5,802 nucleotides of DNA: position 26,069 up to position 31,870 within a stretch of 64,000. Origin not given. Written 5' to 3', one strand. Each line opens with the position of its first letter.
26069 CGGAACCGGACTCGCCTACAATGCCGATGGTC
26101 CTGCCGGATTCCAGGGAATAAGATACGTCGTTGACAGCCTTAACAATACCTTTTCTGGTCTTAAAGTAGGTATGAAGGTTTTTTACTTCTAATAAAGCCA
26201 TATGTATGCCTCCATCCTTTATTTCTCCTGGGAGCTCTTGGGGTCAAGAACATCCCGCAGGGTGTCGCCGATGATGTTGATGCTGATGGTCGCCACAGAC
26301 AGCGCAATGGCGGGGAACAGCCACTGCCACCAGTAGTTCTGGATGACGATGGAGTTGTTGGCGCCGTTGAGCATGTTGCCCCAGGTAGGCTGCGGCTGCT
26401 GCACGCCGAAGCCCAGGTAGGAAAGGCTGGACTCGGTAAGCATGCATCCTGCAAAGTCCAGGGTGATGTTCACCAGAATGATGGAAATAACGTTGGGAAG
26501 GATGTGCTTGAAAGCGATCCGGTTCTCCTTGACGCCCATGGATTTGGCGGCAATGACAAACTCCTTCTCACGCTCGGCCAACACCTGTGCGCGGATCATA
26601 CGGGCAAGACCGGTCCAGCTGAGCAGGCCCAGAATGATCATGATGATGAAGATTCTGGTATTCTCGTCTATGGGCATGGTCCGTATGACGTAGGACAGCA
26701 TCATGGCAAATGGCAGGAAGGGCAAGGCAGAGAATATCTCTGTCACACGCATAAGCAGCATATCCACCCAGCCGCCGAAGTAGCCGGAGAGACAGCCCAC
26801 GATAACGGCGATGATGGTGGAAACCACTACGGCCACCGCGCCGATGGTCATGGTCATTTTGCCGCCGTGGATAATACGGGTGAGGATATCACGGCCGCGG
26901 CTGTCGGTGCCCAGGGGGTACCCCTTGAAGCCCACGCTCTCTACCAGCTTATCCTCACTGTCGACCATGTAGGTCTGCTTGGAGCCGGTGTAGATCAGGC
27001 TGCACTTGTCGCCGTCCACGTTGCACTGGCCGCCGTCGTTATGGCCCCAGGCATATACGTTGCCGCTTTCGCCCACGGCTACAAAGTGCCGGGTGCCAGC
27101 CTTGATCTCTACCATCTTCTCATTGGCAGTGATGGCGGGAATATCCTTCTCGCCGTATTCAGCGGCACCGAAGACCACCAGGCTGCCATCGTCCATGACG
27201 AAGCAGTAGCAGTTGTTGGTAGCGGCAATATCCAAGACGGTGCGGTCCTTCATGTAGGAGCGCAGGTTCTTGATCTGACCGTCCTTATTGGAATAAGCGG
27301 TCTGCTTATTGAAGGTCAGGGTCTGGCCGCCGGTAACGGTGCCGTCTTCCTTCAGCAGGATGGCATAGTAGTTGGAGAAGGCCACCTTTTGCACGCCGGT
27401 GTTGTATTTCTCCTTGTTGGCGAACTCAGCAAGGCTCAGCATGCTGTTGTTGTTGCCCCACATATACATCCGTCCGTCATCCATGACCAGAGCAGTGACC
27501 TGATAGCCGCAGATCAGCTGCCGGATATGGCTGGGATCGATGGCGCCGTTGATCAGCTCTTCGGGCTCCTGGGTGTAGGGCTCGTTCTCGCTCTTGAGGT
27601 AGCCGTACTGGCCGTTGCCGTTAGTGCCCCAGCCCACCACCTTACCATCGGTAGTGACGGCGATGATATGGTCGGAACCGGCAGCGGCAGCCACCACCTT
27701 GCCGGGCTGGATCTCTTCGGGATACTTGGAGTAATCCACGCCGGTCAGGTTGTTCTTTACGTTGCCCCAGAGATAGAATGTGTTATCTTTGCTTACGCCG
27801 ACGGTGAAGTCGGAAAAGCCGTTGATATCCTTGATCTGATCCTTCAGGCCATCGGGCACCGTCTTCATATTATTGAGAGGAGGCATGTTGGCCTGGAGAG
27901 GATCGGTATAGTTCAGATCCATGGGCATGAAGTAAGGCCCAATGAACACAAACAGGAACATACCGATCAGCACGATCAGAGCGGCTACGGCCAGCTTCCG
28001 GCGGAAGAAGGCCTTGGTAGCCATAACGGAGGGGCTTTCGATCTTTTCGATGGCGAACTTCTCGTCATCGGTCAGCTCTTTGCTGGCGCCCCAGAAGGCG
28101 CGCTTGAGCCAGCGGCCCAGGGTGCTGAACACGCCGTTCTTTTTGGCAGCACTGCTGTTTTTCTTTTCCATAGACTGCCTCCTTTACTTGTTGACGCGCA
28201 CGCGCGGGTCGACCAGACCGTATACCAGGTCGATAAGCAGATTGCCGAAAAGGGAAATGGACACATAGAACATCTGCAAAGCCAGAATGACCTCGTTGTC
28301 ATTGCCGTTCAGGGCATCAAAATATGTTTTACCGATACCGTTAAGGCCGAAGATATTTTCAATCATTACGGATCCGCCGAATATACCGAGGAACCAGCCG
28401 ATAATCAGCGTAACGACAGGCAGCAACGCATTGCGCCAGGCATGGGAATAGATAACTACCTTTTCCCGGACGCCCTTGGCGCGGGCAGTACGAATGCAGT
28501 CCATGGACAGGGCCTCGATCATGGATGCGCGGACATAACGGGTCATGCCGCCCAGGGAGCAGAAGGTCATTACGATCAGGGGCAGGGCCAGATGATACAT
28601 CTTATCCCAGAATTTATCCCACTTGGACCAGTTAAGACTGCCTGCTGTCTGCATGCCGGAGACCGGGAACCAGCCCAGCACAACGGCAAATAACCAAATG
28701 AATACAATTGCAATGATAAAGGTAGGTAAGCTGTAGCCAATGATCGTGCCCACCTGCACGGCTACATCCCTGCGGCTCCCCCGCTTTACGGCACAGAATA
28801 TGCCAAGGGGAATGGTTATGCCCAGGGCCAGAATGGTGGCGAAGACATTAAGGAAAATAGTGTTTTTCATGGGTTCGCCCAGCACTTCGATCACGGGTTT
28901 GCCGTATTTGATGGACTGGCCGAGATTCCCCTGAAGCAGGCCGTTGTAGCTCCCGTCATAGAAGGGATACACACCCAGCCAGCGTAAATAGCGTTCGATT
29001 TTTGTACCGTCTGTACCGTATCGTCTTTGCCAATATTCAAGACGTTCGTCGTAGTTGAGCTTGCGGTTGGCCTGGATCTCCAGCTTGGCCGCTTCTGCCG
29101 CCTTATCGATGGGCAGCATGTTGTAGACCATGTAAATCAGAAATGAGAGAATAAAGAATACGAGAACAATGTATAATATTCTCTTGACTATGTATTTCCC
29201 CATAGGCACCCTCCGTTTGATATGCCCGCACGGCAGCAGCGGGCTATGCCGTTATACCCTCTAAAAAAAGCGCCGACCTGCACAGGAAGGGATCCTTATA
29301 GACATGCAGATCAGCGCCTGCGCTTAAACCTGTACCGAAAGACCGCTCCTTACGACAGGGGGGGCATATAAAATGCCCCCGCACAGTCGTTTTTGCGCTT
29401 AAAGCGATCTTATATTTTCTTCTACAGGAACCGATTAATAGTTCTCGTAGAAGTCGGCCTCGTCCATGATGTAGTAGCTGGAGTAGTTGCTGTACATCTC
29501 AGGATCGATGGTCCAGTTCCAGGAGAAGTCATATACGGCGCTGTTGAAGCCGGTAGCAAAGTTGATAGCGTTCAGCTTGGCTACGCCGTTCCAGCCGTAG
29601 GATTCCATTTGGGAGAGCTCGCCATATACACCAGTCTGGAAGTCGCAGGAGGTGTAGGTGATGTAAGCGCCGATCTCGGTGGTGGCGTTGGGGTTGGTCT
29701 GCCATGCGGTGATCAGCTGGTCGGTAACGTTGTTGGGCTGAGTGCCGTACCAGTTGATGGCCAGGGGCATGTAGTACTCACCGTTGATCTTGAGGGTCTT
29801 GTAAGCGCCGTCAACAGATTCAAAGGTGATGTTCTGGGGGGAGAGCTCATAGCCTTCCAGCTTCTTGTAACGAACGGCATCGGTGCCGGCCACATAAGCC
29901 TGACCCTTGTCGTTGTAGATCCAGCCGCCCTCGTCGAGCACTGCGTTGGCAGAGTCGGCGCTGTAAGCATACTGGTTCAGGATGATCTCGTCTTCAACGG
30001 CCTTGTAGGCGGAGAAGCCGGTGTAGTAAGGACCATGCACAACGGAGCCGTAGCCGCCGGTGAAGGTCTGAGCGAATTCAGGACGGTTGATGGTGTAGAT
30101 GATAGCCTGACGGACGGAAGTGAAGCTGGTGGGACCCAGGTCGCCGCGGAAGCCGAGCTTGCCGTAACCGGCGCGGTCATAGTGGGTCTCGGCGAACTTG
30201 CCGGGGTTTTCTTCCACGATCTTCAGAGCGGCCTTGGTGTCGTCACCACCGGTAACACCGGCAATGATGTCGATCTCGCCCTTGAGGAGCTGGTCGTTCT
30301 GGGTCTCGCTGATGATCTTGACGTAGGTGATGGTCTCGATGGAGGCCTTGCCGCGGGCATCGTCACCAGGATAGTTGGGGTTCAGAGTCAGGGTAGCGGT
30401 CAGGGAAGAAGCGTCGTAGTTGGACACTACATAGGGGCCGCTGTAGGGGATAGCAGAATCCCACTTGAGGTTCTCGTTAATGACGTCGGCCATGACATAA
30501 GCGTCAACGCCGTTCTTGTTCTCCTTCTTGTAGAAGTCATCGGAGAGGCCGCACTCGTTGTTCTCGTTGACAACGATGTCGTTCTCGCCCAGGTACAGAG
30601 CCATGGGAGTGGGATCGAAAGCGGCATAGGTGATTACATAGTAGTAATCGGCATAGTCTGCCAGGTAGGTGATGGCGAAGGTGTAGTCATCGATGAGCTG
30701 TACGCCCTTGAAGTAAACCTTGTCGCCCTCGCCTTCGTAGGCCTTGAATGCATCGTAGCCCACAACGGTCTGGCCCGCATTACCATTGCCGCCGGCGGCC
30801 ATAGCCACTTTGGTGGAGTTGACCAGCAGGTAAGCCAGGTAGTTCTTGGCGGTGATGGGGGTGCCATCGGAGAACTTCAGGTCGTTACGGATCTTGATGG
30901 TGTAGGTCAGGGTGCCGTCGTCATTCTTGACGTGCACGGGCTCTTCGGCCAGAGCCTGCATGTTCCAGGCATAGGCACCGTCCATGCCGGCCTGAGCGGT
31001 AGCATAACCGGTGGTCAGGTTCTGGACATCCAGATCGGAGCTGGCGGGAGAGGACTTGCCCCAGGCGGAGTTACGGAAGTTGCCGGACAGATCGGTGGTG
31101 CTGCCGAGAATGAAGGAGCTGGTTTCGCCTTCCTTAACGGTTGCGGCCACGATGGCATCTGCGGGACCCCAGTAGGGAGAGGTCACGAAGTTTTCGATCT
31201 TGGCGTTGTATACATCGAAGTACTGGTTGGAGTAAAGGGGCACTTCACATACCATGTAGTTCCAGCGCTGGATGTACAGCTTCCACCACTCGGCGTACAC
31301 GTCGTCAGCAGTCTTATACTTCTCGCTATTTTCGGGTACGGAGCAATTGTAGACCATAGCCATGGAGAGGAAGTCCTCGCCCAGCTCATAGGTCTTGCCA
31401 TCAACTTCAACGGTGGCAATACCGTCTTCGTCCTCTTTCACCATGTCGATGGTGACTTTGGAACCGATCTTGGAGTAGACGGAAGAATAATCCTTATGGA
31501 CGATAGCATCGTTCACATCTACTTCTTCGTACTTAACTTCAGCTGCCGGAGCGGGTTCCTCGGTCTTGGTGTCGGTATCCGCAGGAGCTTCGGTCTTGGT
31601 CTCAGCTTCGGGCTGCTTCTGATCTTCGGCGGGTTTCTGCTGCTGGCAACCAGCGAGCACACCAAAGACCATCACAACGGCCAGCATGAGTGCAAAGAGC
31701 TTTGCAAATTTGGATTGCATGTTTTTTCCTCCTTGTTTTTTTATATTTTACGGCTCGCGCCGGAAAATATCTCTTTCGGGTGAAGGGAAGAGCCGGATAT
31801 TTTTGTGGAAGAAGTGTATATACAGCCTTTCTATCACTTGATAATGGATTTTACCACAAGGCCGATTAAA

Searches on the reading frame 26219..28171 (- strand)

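Call 30: search_protein_families(library=pfam, proteins=[window:26219-28171:-], max_evalue=0.001)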
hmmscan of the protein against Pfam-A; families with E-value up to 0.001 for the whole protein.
window:26219-28171:- (650 aa): 6 families
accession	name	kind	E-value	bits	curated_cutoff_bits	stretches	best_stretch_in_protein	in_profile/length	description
PF25390.1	WD40_RLD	-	2.4e-36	126.2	150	1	112-386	32-333/363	RCC1-like domain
PF00528.27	BPD_transp_1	-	2.7e-33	115.7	26.4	1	455-645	1-181/184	Binding-protein-dependent transport system inner membrane component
PF13540.12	RCC1_2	-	1.5e-27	95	22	3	159-188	1-30/30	Regulator of chromosome condensation (RCC1) repeat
PF12911.12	OppC_N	-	8.6e-11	42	23.9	1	46-98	1-53/53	N-terminal TM domain of oligopeptide transport permease C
PF00415.24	RCC1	-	2.4e-10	41.3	21.7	0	369-383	1-15/50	Regulator of chromosome condensation (RCC1) repeat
PF25384.1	Alsin_RLD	-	4.8e-05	23.3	100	0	159-195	277-313/405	Alsin RCC1-like domain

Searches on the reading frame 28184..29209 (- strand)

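Call 30: search_protein_families(library=pfam, proteins=[window:28184-29209:-], max_evalue=0.001)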
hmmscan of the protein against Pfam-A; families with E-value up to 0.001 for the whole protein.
window:28184-29209:- (341 aa): 2 families
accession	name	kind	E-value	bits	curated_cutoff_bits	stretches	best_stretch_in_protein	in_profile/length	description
PF00528.27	BPD_transp_1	-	4.5e-38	131.2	26.4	1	133-338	2-183/184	Binding-protein-dependent transport system inner membrane component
PF19300.4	BPD_transp_1_N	-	0.00031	21.3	23.8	1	3-117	1-110/114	Binding-prot-dependent transport system membrane comp, N-term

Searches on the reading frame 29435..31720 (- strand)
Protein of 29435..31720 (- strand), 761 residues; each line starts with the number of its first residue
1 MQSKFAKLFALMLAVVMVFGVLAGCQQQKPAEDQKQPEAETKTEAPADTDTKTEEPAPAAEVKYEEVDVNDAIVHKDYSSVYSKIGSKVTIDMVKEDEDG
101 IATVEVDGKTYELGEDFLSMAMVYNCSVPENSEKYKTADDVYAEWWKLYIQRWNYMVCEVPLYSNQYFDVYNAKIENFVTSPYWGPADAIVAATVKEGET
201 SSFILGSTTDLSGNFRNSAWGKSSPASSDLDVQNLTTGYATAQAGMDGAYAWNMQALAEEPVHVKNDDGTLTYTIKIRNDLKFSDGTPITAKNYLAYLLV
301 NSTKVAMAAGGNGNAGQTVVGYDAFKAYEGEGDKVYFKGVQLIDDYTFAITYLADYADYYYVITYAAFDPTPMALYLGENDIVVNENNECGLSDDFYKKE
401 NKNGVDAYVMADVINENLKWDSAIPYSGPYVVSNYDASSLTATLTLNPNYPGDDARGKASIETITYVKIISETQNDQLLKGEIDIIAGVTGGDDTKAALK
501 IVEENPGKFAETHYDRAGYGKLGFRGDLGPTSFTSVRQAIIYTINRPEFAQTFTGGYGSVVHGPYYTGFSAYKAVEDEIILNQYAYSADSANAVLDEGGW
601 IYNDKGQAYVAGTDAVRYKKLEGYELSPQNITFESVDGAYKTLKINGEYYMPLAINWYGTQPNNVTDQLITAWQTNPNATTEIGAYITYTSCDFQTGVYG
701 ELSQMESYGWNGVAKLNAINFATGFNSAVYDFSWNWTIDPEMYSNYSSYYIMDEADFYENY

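Call 30: search_protein_families(library=pfam, proteins=[window:29435-31720:-], max_evalue=0.001)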
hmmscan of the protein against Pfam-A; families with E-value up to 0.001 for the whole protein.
window:29435-31720:- (761 aa): 1 family
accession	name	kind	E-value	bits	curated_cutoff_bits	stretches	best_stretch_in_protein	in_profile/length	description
PF00496.27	SBP_bac_5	-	1.6e-33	116.8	32.4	1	256-609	5-287/368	Bacterial extracellular solute-binding proteins, family 5 Middle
